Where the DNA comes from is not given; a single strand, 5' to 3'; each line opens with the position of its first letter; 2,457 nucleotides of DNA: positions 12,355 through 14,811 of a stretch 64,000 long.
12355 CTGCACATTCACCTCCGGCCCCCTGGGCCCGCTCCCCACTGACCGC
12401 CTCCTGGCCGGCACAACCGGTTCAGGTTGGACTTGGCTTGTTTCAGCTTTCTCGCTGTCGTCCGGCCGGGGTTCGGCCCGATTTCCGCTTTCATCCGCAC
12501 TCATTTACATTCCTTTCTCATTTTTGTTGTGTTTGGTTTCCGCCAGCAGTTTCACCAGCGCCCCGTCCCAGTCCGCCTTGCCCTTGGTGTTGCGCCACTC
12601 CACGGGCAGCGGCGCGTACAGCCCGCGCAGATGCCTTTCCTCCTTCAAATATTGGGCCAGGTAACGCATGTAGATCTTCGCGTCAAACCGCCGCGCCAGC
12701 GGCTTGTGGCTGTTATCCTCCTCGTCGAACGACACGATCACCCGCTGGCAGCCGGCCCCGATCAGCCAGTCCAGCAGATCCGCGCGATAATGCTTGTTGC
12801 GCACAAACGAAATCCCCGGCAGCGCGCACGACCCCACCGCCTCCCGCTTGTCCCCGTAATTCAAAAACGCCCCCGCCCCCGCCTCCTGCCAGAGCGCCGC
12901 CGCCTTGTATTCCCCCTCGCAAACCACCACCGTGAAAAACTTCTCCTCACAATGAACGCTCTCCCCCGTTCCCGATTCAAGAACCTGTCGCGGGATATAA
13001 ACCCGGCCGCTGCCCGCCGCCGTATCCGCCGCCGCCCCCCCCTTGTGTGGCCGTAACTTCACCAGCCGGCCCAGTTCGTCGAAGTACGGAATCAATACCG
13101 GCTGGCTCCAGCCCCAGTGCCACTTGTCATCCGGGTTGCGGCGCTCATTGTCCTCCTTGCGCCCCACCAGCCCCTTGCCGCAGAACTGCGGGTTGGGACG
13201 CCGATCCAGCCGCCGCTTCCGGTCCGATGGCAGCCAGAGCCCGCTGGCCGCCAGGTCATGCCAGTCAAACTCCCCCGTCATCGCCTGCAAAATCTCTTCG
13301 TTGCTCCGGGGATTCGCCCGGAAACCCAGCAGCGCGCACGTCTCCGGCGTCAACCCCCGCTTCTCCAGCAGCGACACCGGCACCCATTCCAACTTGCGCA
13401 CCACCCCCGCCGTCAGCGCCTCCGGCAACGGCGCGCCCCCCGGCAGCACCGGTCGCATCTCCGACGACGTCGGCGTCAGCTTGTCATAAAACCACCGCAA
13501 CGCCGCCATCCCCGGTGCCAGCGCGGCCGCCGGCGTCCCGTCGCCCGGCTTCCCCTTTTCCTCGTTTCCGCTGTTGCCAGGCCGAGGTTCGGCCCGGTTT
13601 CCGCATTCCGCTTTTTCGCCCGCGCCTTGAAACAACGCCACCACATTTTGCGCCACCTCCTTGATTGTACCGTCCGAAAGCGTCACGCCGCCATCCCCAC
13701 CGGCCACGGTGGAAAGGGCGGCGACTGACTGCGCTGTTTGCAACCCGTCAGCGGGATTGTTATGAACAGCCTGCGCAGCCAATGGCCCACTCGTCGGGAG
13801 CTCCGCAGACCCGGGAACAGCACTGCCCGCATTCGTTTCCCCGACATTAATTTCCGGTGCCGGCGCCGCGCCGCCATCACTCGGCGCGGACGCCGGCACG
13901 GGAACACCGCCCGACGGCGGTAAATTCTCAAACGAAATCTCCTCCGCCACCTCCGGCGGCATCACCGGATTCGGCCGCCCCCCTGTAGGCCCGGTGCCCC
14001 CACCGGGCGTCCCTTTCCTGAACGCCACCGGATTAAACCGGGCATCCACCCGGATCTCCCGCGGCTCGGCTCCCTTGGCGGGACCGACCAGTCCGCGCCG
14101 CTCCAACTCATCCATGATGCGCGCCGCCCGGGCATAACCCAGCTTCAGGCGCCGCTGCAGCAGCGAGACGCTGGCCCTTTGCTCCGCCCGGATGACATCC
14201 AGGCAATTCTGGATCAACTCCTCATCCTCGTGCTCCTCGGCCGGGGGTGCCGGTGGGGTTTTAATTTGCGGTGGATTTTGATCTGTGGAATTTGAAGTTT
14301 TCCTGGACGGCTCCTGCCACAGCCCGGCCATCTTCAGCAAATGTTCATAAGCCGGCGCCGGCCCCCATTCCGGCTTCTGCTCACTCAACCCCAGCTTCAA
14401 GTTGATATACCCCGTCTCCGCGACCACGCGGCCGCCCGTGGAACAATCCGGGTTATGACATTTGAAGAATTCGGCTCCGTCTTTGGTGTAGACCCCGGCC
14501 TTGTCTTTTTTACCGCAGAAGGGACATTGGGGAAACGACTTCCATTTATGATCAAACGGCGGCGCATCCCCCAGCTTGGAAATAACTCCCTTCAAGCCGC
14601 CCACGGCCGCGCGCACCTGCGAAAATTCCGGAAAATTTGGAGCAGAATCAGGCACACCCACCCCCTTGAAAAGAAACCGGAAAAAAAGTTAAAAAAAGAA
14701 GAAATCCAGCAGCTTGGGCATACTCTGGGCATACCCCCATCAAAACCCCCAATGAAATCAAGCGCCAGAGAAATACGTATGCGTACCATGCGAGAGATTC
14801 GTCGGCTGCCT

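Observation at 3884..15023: Oriented arrays of short modular repeats fill the intergenic gaps of the phage-like block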

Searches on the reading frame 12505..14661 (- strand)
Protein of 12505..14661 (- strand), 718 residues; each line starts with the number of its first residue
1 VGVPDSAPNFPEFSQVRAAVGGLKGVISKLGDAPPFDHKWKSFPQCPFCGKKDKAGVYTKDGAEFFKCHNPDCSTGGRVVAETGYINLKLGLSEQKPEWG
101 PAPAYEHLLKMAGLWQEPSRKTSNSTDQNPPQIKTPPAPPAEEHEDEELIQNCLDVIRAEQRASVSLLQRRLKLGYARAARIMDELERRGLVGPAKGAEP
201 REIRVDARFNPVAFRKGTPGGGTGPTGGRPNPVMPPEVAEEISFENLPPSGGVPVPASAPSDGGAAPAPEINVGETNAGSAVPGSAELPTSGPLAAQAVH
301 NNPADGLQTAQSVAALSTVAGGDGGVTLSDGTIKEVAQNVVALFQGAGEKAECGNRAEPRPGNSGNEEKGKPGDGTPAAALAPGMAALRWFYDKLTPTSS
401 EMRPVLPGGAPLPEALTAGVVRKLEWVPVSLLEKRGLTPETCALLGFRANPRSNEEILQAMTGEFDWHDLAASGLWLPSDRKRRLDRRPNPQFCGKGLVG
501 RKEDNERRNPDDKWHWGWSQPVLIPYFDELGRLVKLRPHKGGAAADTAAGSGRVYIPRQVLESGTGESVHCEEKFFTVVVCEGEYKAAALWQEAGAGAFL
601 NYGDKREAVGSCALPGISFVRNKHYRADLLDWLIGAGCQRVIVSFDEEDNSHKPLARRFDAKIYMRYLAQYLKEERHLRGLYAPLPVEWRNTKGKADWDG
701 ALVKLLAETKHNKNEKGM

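Call 9: search_protein_families(library=pfam, proteins=[window:12505-14661:-], max_evalue=0.01)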
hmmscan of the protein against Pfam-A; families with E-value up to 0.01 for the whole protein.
window:12505-14661:- (718 aa): 1 family
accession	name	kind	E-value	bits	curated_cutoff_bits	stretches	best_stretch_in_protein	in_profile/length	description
PF09397.16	FtsK_gamma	-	8.9e-23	80.2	30.6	1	145-205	2-62/63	Ftsk gamma domain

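Call 11: search_protein_families(library=phrogs, proteins=[window:12505-14661:-], max_evalue=0.01)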
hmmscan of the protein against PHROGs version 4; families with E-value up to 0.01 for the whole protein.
window:12505-14661:- (718 aa): 9 families
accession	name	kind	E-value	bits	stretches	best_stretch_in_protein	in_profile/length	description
phrog_13700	-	moron, auxiliary metabolic gene and host takeover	2.8e-14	54.1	1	154-220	72-138/284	FtsK/SpoIIIE-like protein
phrog_36563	-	unknown function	2.9e-11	44.5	1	143-203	179-239/254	-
phrog_6576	-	unknown function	3.6e-10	40.7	1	141-204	162-225/325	-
phrog_29917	-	unknown function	1.3e-09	38.9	1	167-203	1-37/39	-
phrog_6152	-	unknown function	3.8e-09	37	1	145-206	277-338/355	-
phrog_22882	-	unknown function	4.8e-06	27.1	1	145-194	8-57/278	-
phrog_47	-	DNA, RNA and nucleotide metabolism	0.00021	21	0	46-93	55-99/947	DNA primase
phrog_4212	-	unknown function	0.0007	19.9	1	145-205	140-200/353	-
phrog_4446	-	unknown function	0.0012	19.5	1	147-201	5-59/204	-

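Call 12: search_protein_families(library=ncbifam, proteins=[window:12505-14661:-], max_evalue=0.01)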
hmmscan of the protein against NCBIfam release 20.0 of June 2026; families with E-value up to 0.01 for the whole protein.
window:12505-14661:- (718 aa): 1 family
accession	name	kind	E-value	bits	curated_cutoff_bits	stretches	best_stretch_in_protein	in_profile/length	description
NF007615.0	PRK10263.1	equivalog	1.9e-05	22.5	1566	1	146-203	1291-1348/1355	DNA translocase FtsK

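Call 61: search_solved_structures(query=window:12505-14661:-, max_evalue=0.01)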
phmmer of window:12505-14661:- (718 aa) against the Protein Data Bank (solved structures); distinct sequences matched with E-value up to 0.01: 6.
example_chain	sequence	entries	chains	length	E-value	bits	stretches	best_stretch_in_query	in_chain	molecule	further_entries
2j5o_A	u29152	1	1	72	9.9e-08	34.1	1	142-205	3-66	DNA TRANSLOCASE FTSK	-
2ve8_A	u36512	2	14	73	1e-07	34.1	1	142-205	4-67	DNA TRANSLOCASE FTSK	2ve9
2iut_A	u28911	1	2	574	7.5e-06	27.9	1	142-205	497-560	DNA TRANSLOCASE FTSK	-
2j5p_A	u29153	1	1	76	2.2e-05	26.3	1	147-203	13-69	DNA TRANSLOCASE FTSK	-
5dcf_A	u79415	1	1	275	0.00035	22.4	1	147-202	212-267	Tyrosine recombinase XerD,DNA translocase FtsK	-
2ius_A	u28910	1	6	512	0.00043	22.1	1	147-202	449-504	DNA TRANSLOCASE FTSK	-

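Call 80: search_protein_families(library=padloc, proteins=[window:12505-14661:-], max_evalue=0.01)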
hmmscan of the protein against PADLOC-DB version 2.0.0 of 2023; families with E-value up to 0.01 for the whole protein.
window:12505-14661:- (718 aa): 0 families
